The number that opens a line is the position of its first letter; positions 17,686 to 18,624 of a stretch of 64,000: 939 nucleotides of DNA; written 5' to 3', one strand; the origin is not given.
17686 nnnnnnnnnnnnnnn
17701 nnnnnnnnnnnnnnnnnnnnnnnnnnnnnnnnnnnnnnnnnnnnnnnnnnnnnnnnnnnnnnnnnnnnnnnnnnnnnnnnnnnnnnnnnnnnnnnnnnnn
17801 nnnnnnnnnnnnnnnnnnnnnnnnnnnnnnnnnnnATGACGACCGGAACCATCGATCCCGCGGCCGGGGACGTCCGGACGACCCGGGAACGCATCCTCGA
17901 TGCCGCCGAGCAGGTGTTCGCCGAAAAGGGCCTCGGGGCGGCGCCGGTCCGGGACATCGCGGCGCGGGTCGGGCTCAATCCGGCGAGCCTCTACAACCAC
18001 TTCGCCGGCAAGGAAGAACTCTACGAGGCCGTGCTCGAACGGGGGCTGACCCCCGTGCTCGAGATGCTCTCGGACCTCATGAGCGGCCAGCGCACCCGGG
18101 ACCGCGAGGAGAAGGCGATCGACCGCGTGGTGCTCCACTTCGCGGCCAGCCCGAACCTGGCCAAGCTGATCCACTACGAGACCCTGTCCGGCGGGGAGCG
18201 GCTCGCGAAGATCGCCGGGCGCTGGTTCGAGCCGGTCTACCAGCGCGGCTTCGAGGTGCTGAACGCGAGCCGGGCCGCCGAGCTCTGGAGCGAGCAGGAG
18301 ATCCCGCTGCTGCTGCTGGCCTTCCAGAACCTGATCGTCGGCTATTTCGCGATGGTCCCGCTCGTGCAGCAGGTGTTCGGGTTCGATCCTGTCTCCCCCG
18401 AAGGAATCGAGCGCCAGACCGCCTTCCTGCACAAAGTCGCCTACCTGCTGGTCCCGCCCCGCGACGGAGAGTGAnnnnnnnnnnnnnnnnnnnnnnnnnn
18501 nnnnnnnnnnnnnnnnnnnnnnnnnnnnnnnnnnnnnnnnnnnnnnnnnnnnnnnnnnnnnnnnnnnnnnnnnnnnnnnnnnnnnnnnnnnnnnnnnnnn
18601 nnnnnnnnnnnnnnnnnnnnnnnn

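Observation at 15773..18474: CYP125-like P450 + 3Fe-4S ferredoxin operon with divergent TetR and convergent tautomerase; shared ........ box with a second TetR locus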

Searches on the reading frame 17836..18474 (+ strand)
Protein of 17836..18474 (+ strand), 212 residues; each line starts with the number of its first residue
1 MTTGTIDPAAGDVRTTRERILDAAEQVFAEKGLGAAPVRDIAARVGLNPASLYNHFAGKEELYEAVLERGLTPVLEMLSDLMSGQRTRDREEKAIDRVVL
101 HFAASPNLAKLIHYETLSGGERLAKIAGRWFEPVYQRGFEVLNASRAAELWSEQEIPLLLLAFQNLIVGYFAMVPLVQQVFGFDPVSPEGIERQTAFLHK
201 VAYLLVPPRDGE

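Call 5: search_protein_families(library=pfam, proteins=[window:17836-18474:+])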
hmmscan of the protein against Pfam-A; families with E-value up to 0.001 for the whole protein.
window:17836-18474:+ (212 aa): 1 family
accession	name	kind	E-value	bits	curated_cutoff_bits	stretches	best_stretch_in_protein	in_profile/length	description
PF00440.29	TetR_N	-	2.6e-17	62.7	24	1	20-66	1-47/47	Bacterial regulatory proteins, tetR family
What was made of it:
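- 17836..18474 (+): TetR1, a TetR-family repressor of an unnamed subfamily with a PsrA-like HTH. It matches Pfam TetR_N only (call 5).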

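Call 10: search_solved_structures(query=window:17836-18474:+, max_evalue=0.01, show_alignments=1)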
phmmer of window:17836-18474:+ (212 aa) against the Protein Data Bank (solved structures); distinct sequences matched with E-value up to 0.01: 180 (the best 60 are shown).
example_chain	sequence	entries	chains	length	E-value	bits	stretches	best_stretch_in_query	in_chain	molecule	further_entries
2fbq_A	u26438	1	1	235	5.8e-11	45.7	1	16-108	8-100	probable transcriptional regulator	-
4w1u_A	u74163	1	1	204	8.8e-11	45.1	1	6-73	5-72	HTH-type transcriptional repressor KstR2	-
3s5r_A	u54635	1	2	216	9.8e-11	44.9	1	14-86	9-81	Transcriptional regulator TetR family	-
3vpr_A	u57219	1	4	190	2e-10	43.9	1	13-67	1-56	Transcriptional regulator, TetR family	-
4w97_A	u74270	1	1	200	2e-10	43.9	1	7-73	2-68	HTH-type transcriptional repressor KstR2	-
5e57_A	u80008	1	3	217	5e-10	42.6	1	14-82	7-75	Transcription regulator AmtR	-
5d18_A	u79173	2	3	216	3.2e-09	40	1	15-113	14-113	TetR family transcriptional regulator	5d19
6a4l_A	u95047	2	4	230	3.7e-09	39.8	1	15-112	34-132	TetR family transcriptional regulator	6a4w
6srn_A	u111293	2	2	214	6.2e-09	39.1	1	15-70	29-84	TetR family transcriptional regulator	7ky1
2w53_A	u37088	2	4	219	7.4e-09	38.8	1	11-87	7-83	REPRESSOR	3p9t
2ibd_A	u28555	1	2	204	1.9e-08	37.5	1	15-75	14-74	Possible transcriptional regulator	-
6ayi_A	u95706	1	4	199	3e-08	36.8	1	7-72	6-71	HTH-type transcriptional regulator UidR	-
2pz9_A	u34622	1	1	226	4e-08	36.4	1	9-207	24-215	Putative regulatory protein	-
2d6y_A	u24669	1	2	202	4.2e-08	36.3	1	9-121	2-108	putative tetR family regulatory protein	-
4mxm_A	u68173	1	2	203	7.9e-08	35.4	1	12-91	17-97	Transcriptional regulator I2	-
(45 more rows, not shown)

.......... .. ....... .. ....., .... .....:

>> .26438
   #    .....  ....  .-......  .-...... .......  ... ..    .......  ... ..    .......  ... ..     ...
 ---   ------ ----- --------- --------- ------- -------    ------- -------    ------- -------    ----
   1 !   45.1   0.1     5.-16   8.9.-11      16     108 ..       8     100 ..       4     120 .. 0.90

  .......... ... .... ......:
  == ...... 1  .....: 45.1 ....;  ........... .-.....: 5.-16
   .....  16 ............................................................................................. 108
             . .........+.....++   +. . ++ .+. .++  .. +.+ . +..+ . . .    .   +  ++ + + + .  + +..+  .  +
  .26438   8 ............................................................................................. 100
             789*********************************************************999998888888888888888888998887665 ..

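Call 23: find_encoding_contigs(protein=window:17836-18474:+, flank=6000, max_places=6)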
Protein window:17836-18474:+ (212 aa): no gene with exactly this product is on record in the collection.

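Call 28: find_related_loci(query=window:17836-18474:+, collection=metagenome_contigs, flank=3000)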
Query window:17836-18474:+ (212 aa) in metagenome_contigs; peptide patterns used: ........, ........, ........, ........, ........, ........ (x = any residue, [..] = any of these).
495 stretches matched a pattern; 210 encode a relative of the query (tblastn E <= 1e-3); the best 80 are kept; 80 distinct loci.
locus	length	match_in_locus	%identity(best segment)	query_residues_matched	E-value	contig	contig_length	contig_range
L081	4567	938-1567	89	1-210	3e-124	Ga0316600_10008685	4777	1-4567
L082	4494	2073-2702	88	1-210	6e-122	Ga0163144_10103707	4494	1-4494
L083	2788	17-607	91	14-210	4e-122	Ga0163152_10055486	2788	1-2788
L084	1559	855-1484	84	1-210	3e-120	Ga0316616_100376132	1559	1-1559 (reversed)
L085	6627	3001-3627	80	1-211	5e-108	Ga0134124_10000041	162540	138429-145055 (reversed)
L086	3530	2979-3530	83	2-184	4e-95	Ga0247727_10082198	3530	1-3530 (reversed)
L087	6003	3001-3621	48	11-209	3e-57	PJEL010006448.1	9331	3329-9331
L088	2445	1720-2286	46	16-205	7e-52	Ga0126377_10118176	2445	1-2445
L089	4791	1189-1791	45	4-205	3e-51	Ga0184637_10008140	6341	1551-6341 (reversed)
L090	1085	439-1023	46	16-211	5e-54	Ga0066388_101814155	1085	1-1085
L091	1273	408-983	46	16-208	1e-53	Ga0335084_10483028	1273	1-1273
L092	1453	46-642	44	11-205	2e-51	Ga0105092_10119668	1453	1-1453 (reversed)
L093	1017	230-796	44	16-205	2e-52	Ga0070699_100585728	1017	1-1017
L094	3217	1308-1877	43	16-206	1e-48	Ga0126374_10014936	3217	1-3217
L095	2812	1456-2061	42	8-210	6e-48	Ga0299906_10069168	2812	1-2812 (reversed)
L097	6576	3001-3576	44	16-207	3e-44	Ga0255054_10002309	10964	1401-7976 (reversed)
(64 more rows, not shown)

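Call 51: search_protein_families(library=ncbifam, proteins=[window:17836-18474:+], max_evalue=0.001)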
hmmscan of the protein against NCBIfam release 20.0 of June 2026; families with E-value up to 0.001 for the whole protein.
window:17836-18474:+ (212 aa): 23 families
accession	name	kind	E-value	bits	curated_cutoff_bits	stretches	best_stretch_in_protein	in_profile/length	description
NF053516.1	TranRepPrsAVib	equivalog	5.2e-13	49.3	300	1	14-98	5-87/208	TetR family transcriptional repressor PsrA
NF041196.1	ScbR_bind_reg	equivalog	2.9e-12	47.2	150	1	15-83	6-74/191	ScbR family autoregulator-binding transcription factor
NF037937.1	septum_RefZ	equivalog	8.5e-11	42.1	180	1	17-115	1-102/195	forespore capture DNA-binding protein RefZ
NF051852.1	efflux_TF_MtrR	exception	2.9e-10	40.3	280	1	14-83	9-78/205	multidrug efflux system transcriptional repressor MtrR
NF053731.1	TransRegFasRMycb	equivalog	6.9e-10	39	330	1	16-88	12-85/199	HTH-type transcriptional activator FasR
NF050111.1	TransRegSACE7040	equivalog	1.8e-08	34.5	250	1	16-67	2-53/186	SACE_7040 family transcriptional regulator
NF007949.0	PRK10668.1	equivalog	7.6e-08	32.1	271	1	14-69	10-65/216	multidrug efflux transporter transcriptional repressor AcrR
NF007015.0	PRK09480.1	equivalog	9.4e-08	31.9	120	1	15-132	10-129/197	nucleoid occlusion factor SlmA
NF007430.0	PRK09975.1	equivalog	8.7e-07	28.3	274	1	12-96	8-91/220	acrEF/envCD operon transcriptional regulator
TIGR03613.1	RutR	equivalog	1e-06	28.7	368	1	14-89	7-82/202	pyrimidine utilization regulatory protein R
NF008402.0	PRK11202.1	equivalog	2.4e-06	27.4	151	1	15-94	11-87/211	HTH-type transcriptional repressor FabR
NF053878.1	FATransRegFadRBac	equivalog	5.8e-06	26.2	200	1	18-103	6-89/190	fatty acid metabolism transcriptional regulator FadR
NF008587.1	PRK11552.1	equivalog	7.9e-06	25.7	365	1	16-67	8-58/213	transcriptional regulator CecR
NF058643.1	TranRegCurRPseudo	equivalog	4.9e-05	23.1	300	1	15-89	7-81/193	TetR family transcriptional repressor CurR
NF011584.0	PRK15008.1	equivalog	5e-05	23.2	230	1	13-72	16-75/212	HTH-type transcriptional regulator RutR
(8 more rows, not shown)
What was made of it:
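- On KstR / KstR2 (applied to TetR1, 17836-18474): The NCBIfam KstR score is 22.6 bits (call 51).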

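Call 53: find_homologous_proteins(query=window:17836-18474:+, max_evalue=1e-20)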
Query window:17836-18474:+ (212 aa): 1316 proteins with E <= 1e-20 among 3038 candidates; the best 120 are listed.
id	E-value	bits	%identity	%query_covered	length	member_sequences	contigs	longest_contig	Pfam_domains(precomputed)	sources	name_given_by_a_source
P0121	4.3e-134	462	100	100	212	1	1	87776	PF00440.30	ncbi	-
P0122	9.6e-127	438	94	100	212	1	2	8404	PF00440.30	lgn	-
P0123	1.4e-117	409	88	99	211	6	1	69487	PF00440.30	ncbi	ncbi:MAG: TetR/AcrR family transcriptional regulator [Candidatus Binatia bacterium]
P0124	1.8e-116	405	89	99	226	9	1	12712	PF00440.30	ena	-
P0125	8.0e-113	393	85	99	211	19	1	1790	PF00440.30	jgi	jgi:AcrR family transcriptional regulator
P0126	2.8e-112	391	85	99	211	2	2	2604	PF00440.30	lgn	-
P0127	5.9e-112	390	83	99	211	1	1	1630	PF00440.30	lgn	-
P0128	5.4e-111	387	84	99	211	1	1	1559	PF00440.30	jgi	-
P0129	9.8e-111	386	83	99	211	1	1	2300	PF00440.30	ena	-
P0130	1.6e-110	386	84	99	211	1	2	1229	PF00440.30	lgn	-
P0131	7.2e-110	383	83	99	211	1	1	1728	PF00440.30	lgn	-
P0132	7.3e-110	383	83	99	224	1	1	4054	PF00440.30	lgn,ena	-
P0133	2.3e-109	382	82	99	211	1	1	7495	PF00440.30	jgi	jgi:TetR/AcrR family transcriptional regulator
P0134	6.3e-109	380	81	99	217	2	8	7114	PF00440.30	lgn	-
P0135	6.4e-109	380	83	99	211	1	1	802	PF00440.30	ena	-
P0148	9.9e-105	367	79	99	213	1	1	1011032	PF00440.30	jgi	-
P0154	7.3e-99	347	76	99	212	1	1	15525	PF00440.30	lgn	-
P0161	6.4e-84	299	67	98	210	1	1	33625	PF00440.30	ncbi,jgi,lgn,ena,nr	ncbi:MAG TPA: TetR/AcrR family transcriptional regulator [Candidatus Binatia bacterium]|nr:TetR/AcrR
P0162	7.0e-84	299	66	96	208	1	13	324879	PF00440.30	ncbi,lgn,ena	-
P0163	5.9e-82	292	64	96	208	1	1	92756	PF00440.30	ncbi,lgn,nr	ncbi:MAG: TetR/AcrR family transcriptional regulator [Deltaproteobacteria bacterium]|nr:TetR/AcrR fa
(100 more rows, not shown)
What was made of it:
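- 17836..18474 (+): It has 1316 homologues at E<=1e-20 (call 53).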

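Call 54: find_encoding_contigs(protein=P0148, flank=3000, max_places=1)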
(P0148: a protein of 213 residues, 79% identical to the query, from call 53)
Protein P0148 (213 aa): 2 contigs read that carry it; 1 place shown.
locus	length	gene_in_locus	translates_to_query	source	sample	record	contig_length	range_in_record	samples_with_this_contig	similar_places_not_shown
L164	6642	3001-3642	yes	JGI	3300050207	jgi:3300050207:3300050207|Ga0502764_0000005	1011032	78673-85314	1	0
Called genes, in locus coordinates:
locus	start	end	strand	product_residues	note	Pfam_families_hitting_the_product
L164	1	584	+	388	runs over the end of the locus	PF22807:TrAA12, PF23500:DUF7133, PF01436:NHL (faint), PF07995:GSDH, PF22807:TrAA12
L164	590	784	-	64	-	PF06902:Fer4_19 (weak), PF13459:Fer4_15, PF13370:Fer4_13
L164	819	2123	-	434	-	PF00067:p450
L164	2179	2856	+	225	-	PF03061:4HBT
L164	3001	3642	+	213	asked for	PF00440:TetR_N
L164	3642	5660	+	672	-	-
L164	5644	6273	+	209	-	PF07027:DUF1318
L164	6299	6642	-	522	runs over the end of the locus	PF20154:LNT_N, PF00795:CN_hydrolase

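Call 55: find_encoding_contigs(protein=P0154, flank=3000, max_places=1)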
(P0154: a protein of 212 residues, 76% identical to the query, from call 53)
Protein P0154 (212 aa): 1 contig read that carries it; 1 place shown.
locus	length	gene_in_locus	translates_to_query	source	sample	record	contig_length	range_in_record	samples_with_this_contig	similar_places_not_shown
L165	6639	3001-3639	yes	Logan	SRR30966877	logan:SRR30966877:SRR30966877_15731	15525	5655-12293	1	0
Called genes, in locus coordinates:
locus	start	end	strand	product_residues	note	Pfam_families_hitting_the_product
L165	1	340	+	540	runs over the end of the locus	PF00501:AMP-binding, PF13193:AMP-binding_C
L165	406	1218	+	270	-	PF00378:ECH_1, PF16113:ECH_2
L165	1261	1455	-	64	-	PF06902:Fer4_19, PF13459:Fer4_15, PF13370:Fer4_13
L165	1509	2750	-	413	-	PF00067:p450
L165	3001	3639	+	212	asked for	PF00440:TetR_N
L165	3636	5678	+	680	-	-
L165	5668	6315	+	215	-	PF07027:DUF1318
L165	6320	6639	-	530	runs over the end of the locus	PF20154:LNT_N, PF00795:CN_hydrolase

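Call 56: find_encoding_contigs(protein=P0161, flank=3000, max_places=1)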
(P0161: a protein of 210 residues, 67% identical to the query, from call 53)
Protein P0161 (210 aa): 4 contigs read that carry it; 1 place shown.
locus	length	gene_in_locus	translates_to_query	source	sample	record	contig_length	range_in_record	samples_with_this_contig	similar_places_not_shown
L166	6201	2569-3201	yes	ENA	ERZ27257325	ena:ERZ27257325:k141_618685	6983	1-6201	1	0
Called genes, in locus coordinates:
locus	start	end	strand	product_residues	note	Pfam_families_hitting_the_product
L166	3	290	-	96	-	?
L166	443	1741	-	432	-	PF00067:p450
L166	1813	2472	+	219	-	PF03061:4HBT (weak)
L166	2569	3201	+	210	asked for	PF00440:TetR_N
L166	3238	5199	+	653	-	-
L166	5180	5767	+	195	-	PF07027:DUF1318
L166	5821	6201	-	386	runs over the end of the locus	?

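Call 57: find_encoding_contigs(protein=P0162, flank=3000, max_places=1)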
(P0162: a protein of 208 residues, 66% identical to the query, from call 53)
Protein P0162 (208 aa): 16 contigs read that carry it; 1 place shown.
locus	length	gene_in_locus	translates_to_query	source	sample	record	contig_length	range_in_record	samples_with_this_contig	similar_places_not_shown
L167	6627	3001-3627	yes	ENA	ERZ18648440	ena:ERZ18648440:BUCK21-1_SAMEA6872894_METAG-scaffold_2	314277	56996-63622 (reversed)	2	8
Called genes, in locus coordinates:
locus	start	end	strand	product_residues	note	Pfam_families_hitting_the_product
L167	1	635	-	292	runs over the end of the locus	PF12849:PBP_like_2, PF13531:SBP_bac_11 (faint), PF12727:PBP_like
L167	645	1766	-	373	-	PF01895:PhoU, PF01451:LMWPc (weak)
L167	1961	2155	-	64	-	PF06902:Fer4_19, PF13459:Fer4_15, PF13370:Fer4_13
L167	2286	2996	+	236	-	PF03061:4HBT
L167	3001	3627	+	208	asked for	PF00440:TetR_N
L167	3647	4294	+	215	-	PF25084:LbH_EIF2B (weak), PF25087:GMPPB_C (faint), PF00132:Hexapep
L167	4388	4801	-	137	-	PF01575:MaoC_dehydratas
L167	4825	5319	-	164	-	PF13452:FAS1_DH_region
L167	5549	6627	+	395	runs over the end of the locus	PF00108:Thiolase_N, PF22691:Thiolase_C_1, PF02803:Thiolase_C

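Call 59: find_encoding_contigs(protein=P0163, flank=3000, max_places=1)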
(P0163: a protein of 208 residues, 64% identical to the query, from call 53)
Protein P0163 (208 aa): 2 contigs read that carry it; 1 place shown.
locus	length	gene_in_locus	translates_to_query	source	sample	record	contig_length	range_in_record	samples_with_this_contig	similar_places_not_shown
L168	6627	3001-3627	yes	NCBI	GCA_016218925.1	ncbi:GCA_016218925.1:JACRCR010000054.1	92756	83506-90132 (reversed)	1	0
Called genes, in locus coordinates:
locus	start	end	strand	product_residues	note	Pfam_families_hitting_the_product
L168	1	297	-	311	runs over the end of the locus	PF00528:BPD_transp_1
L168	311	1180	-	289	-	PF12849:PBP_like_2, PF13531:SBP_bac_11 (faint), PF12727:PBP_like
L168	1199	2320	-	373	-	PF01895:PhoU, PF01451:LMWPc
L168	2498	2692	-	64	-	PF06902:Fer4_19, PF13459:Fer4_15, PF13370:Fer4_13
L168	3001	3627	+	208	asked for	PF00440:TetR_N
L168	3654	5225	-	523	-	PF20154:LNT_N, PF00795:CN_hydrolase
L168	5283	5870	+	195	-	PF00132:Hexapep (weak), PF25084:LbH_EIF2B (faint), PF25087:GMPPB_C (faint), PF00132:Hexapep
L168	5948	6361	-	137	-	PF01575:MaoC_dehydratas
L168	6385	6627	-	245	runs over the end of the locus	PF13452:FAS1_DH_region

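Call 82: predict_structure(alignment_id=A2)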
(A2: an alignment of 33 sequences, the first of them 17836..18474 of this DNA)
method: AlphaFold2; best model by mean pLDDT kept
length: 212 residues; sequences in the alignment: 33
mean_pLDDT: 87.2   pTM: 0.79
mean pLDDT of the five models: 87.2, 87.1, 86.7, 85.1, 82.9
residues with pLDDT >= 90: 137; 70-90: 57; 50-70: 7; < 50: 11
segments of 3 or more residues with pLDDT < 50: 1-11
pLDDT, mean of each block of 10 residues (from residue 1): 43 81 96 92 96 94 92 87 79 92 93 82 72 86 91 95 92 94 95 96 89 61
secondary structure, 60 per line:
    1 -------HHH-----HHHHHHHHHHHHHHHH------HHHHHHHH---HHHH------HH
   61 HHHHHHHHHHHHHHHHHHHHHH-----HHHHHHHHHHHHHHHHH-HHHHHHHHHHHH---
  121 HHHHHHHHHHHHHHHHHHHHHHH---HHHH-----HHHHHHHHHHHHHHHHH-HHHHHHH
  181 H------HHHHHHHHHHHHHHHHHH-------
elements in order: H16-31 H38-45 H49-52 H59-82 H88-104 H106-117 H121-143 H147-150 H156-172 H174-181 H188-205
